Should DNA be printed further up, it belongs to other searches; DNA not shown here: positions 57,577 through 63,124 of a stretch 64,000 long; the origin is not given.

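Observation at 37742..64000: Four consecutive partner-plus-giant gene pairs form a ~26 kb co-directional array of unrecognised secreted proteins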

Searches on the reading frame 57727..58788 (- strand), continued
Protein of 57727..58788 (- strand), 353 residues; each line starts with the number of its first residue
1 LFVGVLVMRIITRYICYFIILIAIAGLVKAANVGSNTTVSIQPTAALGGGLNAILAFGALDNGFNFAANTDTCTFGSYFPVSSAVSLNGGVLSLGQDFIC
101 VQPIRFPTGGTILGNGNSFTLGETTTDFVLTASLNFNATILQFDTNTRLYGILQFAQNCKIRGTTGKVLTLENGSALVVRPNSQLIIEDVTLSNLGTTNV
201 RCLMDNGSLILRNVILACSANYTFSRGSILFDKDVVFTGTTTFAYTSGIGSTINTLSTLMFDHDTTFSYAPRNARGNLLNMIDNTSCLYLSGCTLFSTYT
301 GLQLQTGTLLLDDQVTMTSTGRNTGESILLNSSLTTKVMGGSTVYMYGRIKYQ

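Call 97: fold_search(model_id=the predicted structure, library=viral)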
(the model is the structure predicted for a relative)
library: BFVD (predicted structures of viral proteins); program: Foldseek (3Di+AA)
matches with E <= 10: 554; with E <= 0.001: 0
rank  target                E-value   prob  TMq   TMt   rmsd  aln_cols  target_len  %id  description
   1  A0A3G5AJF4            2.8e-02  0.98  0.34  0.24  10.7       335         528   11  Uncharacterized protein [Satyrvirus sp.]
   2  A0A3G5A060            2.9e-02  0.44  0.23  0.23  16.4       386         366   11  Uncharacterized protein [Harvfovirus sp.]
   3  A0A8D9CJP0            3.6e-02  0.16  0.16  0.12  15.1       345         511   12  Caspase 9 inhibitor [Ectromelia virus]
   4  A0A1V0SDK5            5.5e-02  0.13  0.16  0.07  16.8       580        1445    9  GMC-type oxidoreductase [Indivirus ILV1]
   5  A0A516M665            7.4e-02  0.20  0.18  0.20  13.0       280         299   10  (no name in the UniProt tables at hand)
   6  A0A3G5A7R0            1.1e-01  0.33  0.25  0.19  16.3       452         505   11  Right handed beta helix domain-containing protein [Hyperionvirus sp.]
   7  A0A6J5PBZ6            1.3e-01  0.60  0.29  0.28  12.9       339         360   11  Uncharacterized protein [uncultured Caudovirales phage]
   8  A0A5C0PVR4            1.3e-01  0.30  0.22  0.20  13.2       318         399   10  (no name in the UniProt tables at hand)
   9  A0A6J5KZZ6            1.4e-01  0.54  0.27  0.23  12.1       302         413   17  Uncharacterized protein [uncultured Caudovirales phage]
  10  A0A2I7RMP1            1.5e-01  0.30  0.25  0.14  14.2       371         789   12  (no name in the UniProt tables at hand)
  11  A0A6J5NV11            1.5e-01  0.25  0.22  0.09  13.5       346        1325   15  Uncharacterized protein [uncultured Caudovirales phage]
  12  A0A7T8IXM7            1.5e-01  0.30  0.22  0.09  14.5       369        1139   10  (no name in the UniProt tables at hand)
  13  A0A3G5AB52            1.5e-01  0.21  0.24  0.20  16.9       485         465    9  Right handed beta helix domain-containing protein [Hyperionvirus sp.]
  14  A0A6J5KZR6            1.7e-01  0.38  0.28  0.18  11.7       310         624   10  Glycine-rich domain-containing protein [uncultured Caudovirales phage]
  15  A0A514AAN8            1.8e-01  0.15  0.21  0.15  14.4       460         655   12  Pre-neck appendage protein [Bacillus phage Karezi]
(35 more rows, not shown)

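Call 105: find_encoding_contigs(protein=P0110, flank=8000, max_places=2)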
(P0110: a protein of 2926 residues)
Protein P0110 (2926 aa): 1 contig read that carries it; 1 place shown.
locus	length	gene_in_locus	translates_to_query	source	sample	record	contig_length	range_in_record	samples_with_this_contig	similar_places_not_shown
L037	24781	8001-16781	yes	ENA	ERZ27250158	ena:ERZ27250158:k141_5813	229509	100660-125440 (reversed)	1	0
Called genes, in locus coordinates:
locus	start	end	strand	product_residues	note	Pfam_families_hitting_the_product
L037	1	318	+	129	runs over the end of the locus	PF00416:Ribosomal_S13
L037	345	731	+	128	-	PF00411:Ribosomal_S11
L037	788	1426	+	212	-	PF00163:Ribosomal_S4, PF01479:S4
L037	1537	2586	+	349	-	PF01193:RNA_pol_L, PF01000:RNA_pol_A_bac, PF03118:RNA_pol_A_CTD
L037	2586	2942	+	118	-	PF01196:Ribosomal_L17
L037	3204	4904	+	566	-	-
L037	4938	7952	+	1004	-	PF04762:Beta-prop_ELP1_1st (faint), PF23381:Beta-prop_IFT122_1st, PF24817:WD40_WDHD1_1st (weak), PF23414:Beta-prop_EML_2, PF24807:WD40_CDC20-Fz, PF25174:Beta-prop_THOC3, PF25175:Beta-prop_WDR5, PF23756:Beta-prop_HPS5 (weak), +7 more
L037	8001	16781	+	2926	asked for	PF12894:ANAPC4_WD40 (faint), PF24814:WD40_Prp19 (faint), PF23414:Beta-prop_EML_2 (weak), PF23381:Beta-prop_IFT122_1st (weak), PF23414:Beta-prop_EML_2 (weak), PF24807:WD40_CDC20-Fz, PF25174:Beta-prop_THOC3 (weak)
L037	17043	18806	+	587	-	-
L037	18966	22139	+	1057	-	-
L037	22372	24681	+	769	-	PF20585:Pectate_lyase_5 (faint)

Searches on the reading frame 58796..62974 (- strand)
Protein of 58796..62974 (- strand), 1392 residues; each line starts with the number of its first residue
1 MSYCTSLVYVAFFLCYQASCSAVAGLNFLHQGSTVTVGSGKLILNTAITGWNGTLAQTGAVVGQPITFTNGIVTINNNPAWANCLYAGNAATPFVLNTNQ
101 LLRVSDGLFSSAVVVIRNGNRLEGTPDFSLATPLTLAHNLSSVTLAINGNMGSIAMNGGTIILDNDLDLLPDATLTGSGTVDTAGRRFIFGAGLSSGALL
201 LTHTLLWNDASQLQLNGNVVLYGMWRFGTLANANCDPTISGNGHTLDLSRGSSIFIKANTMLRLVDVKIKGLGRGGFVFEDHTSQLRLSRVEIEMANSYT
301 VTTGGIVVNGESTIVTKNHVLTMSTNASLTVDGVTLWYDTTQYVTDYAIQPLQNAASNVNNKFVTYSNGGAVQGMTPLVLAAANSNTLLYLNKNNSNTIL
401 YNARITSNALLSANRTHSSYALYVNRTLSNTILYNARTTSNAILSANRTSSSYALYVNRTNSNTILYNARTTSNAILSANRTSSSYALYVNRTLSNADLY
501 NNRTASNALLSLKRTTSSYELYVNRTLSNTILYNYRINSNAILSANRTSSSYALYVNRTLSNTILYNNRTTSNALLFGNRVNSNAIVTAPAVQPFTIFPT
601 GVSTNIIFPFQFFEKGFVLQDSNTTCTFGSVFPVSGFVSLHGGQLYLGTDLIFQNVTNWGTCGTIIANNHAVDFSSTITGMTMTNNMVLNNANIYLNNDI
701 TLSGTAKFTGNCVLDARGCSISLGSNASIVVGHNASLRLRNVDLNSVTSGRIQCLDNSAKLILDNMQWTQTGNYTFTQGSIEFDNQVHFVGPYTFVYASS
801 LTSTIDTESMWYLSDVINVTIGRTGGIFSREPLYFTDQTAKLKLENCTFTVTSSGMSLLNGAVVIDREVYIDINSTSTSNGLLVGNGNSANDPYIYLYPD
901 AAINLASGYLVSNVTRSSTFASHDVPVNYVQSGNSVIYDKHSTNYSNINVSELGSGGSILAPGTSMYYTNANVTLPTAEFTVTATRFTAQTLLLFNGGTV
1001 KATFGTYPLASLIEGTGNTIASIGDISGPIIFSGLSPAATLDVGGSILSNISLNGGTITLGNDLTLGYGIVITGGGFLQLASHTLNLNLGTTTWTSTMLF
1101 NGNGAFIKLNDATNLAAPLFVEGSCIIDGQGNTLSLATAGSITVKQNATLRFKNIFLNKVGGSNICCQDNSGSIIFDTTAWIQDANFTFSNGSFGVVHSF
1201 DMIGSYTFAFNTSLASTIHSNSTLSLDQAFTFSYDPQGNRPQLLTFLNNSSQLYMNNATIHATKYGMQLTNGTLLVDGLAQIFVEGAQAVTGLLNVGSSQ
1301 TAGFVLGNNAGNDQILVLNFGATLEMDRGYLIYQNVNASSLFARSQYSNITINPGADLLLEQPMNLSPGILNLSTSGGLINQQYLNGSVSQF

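Call 5: search_protein_families(library=pfam, proteins=[window:58796-62974:-], max_evalue=0.1)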
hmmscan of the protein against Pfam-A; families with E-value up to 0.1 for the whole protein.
window:58796-62974:- (1392 aa): 0 families

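Call 6: search_protein_families(library=ncbifam, proteins=[window:58796-62974:-], max_evalue=0.1)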
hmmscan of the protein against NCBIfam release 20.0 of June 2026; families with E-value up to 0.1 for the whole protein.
window:58796-62974:- (1392 aa): 1 family
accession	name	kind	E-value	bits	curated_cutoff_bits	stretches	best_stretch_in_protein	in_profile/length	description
NF050102.1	DivIVA_Wag31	equivalog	0.00037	20.5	260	1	370-448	110-188/256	DivIVA-like cell division protein Wag31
